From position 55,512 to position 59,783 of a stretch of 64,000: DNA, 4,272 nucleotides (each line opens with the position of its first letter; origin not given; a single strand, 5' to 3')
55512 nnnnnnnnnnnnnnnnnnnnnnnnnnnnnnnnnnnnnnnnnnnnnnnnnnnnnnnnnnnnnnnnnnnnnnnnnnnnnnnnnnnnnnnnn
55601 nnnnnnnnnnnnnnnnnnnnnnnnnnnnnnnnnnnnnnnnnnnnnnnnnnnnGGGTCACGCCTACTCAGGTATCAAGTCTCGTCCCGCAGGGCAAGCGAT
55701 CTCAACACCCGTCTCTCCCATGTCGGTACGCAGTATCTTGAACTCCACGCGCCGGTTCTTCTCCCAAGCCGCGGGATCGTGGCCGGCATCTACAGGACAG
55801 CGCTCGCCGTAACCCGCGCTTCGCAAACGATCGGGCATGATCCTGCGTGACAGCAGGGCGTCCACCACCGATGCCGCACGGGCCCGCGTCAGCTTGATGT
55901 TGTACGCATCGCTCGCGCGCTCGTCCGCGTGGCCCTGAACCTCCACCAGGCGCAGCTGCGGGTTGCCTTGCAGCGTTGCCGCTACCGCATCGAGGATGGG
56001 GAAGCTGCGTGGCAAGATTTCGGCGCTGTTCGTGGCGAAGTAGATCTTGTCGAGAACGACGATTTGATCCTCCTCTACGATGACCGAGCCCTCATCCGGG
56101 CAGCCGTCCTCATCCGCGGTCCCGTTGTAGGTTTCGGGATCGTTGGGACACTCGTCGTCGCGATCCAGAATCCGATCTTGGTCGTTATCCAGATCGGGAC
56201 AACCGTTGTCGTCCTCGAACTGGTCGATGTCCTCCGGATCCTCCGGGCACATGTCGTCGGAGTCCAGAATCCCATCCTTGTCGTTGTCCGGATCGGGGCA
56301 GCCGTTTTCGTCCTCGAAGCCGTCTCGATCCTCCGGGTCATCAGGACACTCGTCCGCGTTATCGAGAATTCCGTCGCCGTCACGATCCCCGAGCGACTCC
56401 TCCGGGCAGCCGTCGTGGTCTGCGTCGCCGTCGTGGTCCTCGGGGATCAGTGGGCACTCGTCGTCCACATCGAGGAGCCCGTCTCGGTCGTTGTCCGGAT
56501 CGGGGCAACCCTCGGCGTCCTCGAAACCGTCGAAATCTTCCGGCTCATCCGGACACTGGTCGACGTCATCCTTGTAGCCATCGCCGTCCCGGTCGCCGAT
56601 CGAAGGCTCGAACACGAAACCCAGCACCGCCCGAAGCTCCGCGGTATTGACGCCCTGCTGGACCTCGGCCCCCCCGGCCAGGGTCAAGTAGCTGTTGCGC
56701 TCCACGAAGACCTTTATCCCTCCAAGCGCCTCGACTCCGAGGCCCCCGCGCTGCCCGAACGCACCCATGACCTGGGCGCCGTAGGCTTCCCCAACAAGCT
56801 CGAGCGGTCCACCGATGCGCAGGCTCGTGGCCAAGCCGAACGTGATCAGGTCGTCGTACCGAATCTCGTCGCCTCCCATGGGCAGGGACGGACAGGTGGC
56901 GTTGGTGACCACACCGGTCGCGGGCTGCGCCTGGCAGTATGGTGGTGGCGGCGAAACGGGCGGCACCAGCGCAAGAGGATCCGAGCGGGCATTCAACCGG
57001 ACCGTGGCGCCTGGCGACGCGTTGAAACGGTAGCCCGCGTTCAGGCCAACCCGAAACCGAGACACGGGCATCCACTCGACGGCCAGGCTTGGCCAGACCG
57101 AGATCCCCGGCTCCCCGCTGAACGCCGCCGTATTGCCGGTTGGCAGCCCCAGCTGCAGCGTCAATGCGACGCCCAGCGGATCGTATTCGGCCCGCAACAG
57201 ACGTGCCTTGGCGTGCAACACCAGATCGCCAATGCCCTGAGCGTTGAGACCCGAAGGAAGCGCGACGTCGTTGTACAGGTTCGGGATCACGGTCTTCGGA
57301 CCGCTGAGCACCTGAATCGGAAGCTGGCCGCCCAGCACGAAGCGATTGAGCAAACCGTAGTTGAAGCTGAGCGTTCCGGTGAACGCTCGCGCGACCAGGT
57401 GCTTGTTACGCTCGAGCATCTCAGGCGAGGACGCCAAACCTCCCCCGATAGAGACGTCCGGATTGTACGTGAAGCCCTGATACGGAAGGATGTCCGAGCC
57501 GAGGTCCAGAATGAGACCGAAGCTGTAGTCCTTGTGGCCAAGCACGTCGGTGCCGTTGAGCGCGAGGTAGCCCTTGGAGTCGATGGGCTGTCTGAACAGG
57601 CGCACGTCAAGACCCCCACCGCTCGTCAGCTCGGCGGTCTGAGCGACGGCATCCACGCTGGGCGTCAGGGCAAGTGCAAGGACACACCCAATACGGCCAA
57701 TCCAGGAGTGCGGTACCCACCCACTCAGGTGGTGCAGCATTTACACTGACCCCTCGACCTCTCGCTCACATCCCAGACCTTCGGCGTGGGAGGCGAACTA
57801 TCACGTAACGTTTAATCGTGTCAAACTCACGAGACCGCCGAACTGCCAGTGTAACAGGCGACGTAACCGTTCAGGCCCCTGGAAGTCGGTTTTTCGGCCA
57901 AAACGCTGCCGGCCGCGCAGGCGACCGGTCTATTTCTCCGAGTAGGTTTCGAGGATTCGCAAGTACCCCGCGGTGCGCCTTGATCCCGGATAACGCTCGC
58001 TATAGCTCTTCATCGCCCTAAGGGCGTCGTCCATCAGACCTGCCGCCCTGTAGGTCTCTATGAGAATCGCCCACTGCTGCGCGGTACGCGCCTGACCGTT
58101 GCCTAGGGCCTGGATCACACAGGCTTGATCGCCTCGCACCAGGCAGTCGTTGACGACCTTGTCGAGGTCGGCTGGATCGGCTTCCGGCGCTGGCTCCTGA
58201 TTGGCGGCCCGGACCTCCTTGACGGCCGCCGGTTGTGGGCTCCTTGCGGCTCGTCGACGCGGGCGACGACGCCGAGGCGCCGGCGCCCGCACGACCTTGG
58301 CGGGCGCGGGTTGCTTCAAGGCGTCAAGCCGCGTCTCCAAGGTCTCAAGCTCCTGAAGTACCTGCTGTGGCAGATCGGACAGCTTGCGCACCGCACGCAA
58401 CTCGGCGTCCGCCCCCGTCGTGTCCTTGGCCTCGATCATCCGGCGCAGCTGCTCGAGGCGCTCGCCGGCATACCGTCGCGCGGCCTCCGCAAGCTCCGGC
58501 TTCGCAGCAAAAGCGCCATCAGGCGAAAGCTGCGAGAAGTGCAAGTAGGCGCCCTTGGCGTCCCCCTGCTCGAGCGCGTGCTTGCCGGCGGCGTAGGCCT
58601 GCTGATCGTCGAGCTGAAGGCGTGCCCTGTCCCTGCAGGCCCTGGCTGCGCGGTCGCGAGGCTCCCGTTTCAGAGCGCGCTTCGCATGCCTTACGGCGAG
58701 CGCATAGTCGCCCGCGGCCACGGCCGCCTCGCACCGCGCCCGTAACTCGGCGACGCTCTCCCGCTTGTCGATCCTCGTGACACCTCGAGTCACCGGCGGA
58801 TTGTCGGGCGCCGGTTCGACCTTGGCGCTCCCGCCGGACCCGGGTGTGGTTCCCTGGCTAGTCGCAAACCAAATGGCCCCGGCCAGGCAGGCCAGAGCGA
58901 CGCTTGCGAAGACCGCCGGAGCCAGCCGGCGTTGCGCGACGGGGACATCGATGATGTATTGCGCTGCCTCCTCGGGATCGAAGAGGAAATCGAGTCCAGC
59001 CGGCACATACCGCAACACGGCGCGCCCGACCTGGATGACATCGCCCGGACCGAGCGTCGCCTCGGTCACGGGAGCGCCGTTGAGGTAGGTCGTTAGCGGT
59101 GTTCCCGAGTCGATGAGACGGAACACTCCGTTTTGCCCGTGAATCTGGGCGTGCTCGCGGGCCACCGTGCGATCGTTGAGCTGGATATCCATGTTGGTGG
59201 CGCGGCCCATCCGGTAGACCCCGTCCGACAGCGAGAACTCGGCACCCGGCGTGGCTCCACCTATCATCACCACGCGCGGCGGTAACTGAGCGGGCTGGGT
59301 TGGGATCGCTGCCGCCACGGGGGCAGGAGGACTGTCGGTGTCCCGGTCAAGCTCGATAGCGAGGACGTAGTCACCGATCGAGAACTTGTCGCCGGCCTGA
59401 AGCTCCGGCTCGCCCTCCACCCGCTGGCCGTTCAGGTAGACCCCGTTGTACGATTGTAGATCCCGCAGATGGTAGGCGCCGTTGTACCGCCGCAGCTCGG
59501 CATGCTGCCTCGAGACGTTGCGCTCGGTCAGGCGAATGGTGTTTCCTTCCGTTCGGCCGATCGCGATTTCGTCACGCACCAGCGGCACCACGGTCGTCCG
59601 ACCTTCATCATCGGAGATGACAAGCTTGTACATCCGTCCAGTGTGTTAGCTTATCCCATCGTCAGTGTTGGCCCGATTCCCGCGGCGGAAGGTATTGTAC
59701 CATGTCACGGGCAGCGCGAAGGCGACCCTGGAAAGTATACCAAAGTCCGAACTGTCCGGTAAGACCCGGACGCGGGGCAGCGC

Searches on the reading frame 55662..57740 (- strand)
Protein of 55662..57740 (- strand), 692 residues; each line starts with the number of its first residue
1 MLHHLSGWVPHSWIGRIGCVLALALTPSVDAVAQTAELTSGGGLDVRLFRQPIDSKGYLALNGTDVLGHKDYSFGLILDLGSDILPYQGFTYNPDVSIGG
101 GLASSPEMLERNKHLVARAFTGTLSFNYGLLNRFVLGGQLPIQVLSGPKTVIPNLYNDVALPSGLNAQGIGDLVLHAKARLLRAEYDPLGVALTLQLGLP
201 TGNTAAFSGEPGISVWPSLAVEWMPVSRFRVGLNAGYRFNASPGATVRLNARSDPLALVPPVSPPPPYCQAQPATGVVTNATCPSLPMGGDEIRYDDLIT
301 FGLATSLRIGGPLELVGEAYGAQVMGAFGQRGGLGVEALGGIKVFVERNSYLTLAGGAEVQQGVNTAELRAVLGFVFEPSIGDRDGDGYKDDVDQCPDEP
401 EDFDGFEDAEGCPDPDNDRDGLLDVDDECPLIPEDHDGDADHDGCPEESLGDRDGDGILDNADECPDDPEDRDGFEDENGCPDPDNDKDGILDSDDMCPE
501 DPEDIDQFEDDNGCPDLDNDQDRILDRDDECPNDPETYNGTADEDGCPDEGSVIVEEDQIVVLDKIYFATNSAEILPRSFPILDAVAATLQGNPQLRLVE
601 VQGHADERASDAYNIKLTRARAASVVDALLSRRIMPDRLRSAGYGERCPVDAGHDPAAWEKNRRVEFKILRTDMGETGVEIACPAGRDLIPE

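Call 65: search_protein_families(library=pfam, proteins=[window:55662-57740:-], max_evalue=0.00001)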
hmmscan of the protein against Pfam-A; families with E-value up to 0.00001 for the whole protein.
window:55662-57740:- (692 aa): 2 families
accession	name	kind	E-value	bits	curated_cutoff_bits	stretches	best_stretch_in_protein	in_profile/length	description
PF00691.25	OmpA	-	1.4e-15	57.9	27.2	1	567-663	1-98/98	OmpA family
PF13557.12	Phenol_MetA_deg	-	3e-07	31.2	22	1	119-245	20-156/242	Putative MetA-pathway of phenol degradation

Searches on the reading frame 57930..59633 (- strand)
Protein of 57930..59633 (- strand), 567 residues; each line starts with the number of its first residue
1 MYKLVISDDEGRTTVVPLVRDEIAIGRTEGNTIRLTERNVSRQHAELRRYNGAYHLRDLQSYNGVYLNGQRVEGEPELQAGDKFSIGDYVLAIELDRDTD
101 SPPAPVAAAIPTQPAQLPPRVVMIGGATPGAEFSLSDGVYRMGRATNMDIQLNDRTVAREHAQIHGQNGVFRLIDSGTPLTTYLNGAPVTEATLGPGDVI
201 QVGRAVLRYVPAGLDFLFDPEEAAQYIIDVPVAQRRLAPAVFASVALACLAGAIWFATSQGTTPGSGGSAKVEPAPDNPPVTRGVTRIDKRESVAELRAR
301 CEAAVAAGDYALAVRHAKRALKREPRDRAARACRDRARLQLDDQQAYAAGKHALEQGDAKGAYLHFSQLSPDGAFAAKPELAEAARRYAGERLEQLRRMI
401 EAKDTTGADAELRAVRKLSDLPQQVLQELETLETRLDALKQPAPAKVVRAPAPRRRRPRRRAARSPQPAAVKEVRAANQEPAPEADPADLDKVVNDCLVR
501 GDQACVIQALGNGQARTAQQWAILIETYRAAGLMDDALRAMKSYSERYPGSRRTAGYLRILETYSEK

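Call 65: search_protein_families(library=pfam, proteins=[window:57930-59633:-], max_evalue=0.00001)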
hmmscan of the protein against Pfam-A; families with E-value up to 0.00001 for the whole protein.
window:57930-59633:- (567 aa): 2 families
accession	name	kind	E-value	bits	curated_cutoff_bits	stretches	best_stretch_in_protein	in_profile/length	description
PF00498.31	FHA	-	8.7e-32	109.8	20.7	2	24-87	2-67/67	FHA domain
PF16697.10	Yop-YscD_cpl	-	4e-29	101.2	33.2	2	124-211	3-92/94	Inner membrane component of T3SS, cytoplasmic domain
